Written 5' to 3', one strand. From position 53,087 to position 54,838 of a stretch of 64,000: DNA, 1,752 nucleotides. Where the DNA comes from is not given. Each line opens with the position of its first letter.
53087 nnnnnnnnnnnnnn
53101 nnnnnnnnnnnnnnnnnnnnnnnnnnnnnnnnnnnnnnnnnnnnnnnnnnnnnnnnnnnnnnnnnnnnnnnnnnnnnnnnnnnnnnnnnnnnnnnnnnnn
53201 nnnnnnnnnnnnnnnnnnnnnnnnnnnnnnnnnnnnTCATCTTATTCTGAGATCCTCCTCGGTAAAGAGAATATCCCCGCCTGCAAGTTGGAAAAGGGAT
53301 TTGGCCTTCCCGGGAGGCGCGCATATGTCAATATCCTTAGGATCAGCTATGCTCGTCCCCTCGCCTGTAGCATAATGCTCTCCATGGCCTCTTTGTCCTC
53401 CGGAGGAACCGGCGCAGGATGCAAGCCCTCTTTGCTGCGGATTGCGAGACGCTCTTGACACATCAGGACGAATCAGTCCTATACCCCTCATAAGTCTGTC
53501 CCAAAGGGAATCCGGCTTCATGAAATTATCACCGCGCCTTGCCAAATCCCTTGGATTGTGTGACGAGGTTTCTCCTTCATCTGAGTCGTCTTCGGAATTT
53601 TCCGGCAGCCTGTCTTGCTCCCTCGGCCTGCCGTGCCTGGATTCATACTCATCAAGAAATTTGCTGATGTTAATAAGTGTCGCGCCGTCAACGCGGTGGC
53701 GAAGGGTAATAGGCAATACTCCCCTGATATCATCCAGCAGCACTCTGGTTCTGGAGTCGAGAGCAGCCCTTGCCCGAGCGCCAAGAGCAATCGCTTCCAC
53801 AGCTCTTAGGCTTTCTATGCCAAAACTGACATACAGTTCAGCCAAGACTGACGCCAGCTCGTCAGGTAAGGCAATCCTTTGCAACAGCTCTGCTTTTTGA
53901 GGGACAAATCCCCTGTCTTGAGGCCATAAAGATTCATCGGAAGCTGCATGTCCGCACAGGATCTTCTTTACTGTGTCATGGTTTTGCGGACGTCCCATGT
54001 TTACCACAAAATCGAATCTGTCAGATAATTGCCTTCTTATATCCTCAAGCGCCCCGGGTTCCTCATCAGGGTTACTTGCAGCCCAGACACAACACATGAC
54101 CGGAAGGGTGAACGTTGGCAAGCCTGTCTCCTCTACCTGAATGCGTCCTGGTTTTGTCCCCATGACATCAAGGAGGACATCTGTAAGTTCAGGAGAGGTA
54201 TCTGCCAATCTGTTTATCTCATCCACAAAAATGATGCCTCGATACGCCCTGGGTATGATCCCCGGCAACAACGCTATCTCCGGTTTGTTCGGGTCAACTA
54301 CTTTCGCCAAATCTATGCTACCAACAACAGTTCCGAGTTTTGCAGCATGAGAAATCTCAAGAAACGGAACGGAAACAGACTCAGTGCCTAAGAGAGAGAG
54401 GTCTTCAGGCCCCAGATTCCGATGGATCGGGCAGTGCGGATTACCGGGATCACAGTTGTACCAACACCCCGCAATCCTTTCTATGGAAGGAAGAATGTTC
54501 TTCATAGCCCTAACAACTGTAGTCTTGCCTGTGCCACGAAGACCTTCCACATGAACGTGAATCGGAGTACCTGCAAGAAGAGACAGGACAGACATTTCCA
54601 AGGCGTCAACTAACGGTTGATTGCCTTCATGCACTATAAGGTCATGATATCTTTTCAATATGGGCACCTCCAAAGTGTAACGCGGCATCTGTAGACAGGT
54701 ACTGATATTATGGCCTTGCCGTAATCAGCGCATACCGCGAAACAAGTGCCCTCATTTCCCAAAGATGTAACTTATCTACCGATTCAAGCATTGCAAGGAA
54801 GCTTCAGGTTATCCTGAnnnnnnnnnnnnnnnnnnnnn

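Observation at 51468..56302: Sigma-54-controlled orphan Mg-chelatase-like AAA+ / vWA pair (a ChlD split across two genes) with a novel N-terminal domain and no ChlH/CobN partner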

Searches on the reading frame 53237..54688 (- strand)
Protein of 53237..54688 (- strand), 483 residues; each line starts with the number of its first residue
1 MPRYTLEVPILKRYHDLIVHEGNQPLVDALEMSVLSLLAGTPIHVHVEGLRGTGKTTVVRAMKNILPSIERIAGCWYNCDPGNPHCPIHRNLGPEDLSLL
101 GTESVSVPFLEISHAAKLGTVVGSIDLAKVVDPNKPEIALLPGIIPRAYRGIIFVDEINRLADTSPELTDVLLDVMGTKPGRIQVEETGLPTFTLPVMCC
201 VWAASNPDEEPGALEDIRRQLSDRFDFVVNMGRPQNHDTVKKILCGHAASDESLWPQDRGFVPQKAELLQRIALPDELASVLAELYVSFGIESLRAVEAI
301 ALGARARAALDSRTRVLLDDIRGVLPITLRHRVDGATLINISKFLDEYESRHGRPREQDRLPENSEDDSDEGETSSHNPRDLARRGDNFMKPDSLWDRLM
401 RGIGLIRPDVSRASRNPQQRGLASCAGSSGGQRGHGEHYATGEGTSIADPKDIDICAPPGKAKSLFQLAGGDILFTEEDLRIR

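Call 3: search_protein_families(library=pfam, proteins=[window:53237-54688:-], max_evalue=0.01)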
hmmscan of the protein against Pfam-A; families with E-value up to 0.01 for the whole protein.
window:53237-54688:- (483 aa): 7 families
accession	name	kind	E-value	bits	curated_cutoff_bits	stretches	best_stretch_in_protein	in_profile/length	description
PF17863.7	AAA_lid_2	-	9.6e-11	41.7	22.7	1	282-334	4-55/74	AAA lid domain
PF07726.17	AAA_3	-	0.00016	22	27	0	131-225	47-129/131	ATPase family associated with various cellular activities (AAA)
PF13191.12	AAA_16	-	0.00024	22.1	32.6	1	37-178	19-161/167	AAA ATPase domain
PF01078.27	Mg_chelatase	-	0.00035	20.5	20.3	0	140-163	97-120/207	Magnesium chelatase, subunit ChlI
PF19263.5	DUF5906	-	0.0007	20.7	27.6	0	152-211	49-106/114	Family of unknown function (DUF5906)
PF00493.29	MCM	-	0.0007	19.2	23.3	1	130-209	102-175/224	MCM P-loop domain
PF00158.32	Sigma54_activat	-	0.0048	17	20.2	0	35-64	15-44/168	Sigma-54 interaction domain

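Call 4: search_protein_families(library=ncbifam, proteins=[window:53237-54688:-], max_evalue=0.01)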
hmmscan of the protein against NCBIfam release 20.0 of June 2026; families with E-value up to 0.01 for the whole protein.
window:53237-54688:- (483 aa): 4 families
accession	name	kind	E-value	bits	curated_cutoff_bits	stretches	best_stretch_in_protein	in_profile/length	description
TIGR02442.1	Cob-chelat-sub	hypoth_equivalog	9.4e-45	153.2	779.45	1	45-376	28-356/641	putative cobaltochelatase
TIGR02030.1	BchI-ChlI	equivalog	2.7e-31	109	466.95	1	44-334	27-315/337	magnesium chelatase ATPase subunit I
TIGR02031.1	BchD-ChlD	equivalog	3.2e-29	102.1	499.55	1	45-377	19-312/608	magnesium chelatase ATPase subunit D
NF009943.0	PRK13406.1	equivalog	1.2e-10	40.6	571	1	119-404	65-322/585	magnesium chelatase subunit D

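Call 17: find_homologous_proteins(query=window:53237-54688:-, max_evalue=0.001)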
Query window:53237-54688:- (483 aa): 1168 proteins with E <= 0.001 among 8000 candidates; the best 120 are listed.
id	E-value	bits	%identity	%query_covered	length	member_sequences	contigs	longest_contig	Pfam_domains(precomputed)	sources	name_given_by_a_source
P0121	0.0e+0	1093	100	100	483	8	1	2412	PF17863.8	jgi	-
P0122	1.1e-282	956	88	100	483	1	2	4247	PF17863.8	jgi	jgi:magnesium chelatase subunit I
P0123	5.0e-266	901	83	100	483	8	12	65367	PF17863.8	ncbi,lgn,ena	-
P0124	1.5e-257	873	80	100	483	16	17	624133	PF17863.8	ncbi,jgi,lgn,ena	jgi:magnesium chelatase subunit I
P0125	2.1e-241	820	76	100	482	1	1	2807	PF17863.8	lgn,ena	-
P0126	1.1e-240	818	77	98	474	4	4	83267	PF17863.8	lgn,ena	-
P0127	1.4e-223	761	70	99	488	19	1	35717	PF17863.8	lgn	-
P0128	3.6e-214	730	69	98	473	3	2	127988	PF17863.8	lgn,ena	-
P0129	2.5e-203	694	77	83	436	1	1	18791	PF17863.8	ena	-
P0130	1.8e-190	652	62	100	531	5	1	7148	PF17863.8,PF13191.13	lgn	-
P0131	4.0e-186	638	62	98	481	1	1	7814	PF17863.8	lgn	-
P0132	1.4e-182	626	59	98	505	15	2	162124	PF17863.8,PF13191.13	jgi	-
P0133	2.0e-182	626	62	99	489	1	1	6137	PF17863.8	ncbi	-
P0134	5.6e-182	624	60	98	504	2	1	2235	PF17863.8,PF13191.13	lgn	-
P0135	1.0e-180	620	59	98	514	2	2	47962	PF17863.8,PF13191.13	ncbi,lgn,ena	-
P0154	9.5e-123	429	54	77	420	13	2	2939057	PF17863.8,PF01078.28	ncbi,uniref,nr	ncbi:magnesium-chelatase BchI [Thermacetogenium phaeum DSM 12270]|uniref:Magnesium-chelatase BchI n=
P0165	6.4e-121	423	51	78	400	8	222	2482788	-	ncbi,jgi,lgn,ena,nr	ncbi:MAG: magnesium chelatase [Syntrophomonadaceae bacterium]|jgi:magnesium chelatase subunit I|nr:m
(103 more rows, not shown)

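Call 62: search_solved_structures(query=A4, max_evalue=0.001)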
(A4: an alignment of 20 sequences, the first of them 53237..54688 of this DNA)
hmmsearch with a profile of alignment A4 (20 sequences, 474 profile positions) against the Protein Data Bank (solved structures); distinct sequences matched with E-value up to 0.001: 3.
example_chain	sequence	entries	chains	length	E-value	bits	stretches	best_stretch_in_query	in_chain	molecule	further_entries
8osf_A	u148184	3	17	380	2.9e-34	122.2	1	37-339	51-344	Magnesium-chelatase subunit ChlI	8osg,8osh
6l8d_A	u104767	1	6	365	1.9e-33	119.4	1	37-339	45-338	Magnesium-chelatase subunit ChlI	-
1g8p_A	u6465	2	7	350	1.1e-29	107.1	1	37-337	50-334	MAGNESIUM-CHELATASE 38 KDA SUBUNIT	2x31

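Call 64: search_protein_families(library=padloc, proteins=[window:53237-54658:-], max_evalue=0.001)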
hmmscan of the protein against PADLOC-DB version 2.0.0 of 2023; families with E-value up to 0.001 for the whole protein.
window:53237-54658:- (473 aa): 0 families

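Call 80: find_encoding_contigs(protein=P0154, flank=8000, max_places=1)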
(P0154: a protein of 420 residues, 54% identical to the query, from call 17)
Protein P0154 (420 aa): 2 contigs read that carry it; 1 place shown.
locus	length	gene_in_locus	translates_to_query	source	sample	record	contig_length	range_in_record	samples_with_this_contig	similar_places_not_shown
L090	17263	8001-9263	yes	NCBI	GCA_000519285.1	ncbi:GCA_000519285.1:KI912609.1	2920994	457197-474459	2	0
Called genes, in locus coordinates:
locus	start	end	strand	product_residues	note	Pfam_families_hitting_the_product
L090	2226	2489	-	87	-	-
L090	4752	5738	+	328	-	PF20208:ARPP-1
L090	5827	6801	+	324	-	-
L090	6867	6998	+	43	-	PF03595:SLAC1 (weak)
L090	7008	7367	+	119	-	PF03595:SLAC1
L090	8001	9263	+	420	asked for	PF01078:Mg_chelatase (faint), PF17863:AAA_lid_2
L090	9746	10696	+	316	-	PF02517:Rce1-like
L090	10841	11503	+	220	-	PF00293:NUDIX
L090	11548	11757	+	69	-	-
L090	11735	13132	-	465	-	PF07670:Gate, PF07664:FeoB_C, PF07670:Gate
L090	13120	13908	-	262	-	PF00009:GTP_EFTU (faint), PF03193:RsgA_GTPase (faint), PF09439:SRPRB (weak), PF01926:MMR_HSR1, PF02421:FeoB_N, PF17910:FeoB_Cyto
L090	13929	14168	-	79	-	PF04023:FeoA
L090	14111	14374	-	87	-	-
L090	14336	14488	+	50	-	PF08821:CGGC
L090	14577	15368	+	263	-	PF06691:DUF1189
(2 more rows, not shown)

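Call 83: find_encoding_contigs(protein=P0165, flank=8000, max_places=1)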
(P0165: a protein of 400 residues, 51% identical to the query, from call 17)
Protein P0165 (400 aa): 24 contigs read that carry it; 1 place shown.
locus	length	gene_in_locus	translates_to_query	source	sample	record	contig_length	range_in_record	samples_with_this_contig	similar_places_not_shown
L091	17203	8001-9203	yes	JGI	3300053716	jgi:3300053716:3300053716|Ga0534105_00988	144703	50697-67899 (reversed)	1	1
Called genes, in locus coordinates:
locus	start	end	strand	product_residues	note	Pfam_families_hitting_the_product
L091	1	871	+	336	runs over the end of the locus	PF12838:Fer4_7 (faint), PF13746:Fer4_18 (faint), PF13187:Fer4_9 (faint), PF13534:Fer4_17 (faint), PF12797:Fer4_2 (faint), PF14697:Fer4_21 (faint), PF17179:Fer4_22, PF00037:Fer4 (weak), +1 more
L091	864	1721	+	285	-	PF00175:NAD_binding_1, PF10418:DHODB_Fe-S_bind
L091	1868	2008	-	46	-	-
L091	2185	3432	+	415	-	PF00155:Aminotran_1_2, PF00266:Aminotran_5 (weak), PF01053:Cys_Met_Meta_PP (weak)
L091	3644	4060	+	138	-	PF06938:DUF1285_N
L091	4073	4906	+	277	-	PF02645:DegV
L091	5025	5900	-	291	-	PF04055:Radical_SAM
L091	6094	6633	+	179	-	PF00857:Isochorismatase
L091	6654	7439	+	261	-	PF00072:Response_reg, PF04397:LytTR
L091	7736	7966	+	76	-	-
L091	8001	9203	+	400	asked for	-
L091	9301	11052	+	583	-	PF00092:VWA, PF13519:VWA_2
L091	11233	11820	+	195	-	PF10646:Germane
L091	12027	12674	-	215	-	PF01184:Gpr1_Fun34_YaaH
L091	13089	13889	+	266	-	PF01177:Asp_Glu_race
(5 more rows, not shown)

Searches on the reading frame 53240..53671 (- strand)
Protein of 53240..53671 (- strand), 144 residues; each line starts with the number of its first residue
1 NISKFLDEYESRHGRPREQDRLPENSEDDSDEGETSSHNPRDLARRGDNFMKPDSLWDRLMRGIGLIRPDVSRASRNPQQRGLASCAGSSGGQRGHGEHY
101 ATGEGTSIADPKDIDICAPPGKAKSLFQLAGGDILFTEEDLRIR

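Call 21: search_protein_families(library=pfam, proteins=[window:53240-53671:-], max_evalue=10)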
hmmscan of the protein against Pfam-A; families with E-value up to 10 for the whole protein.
window:53240-53671:- (144 aa): 0 families
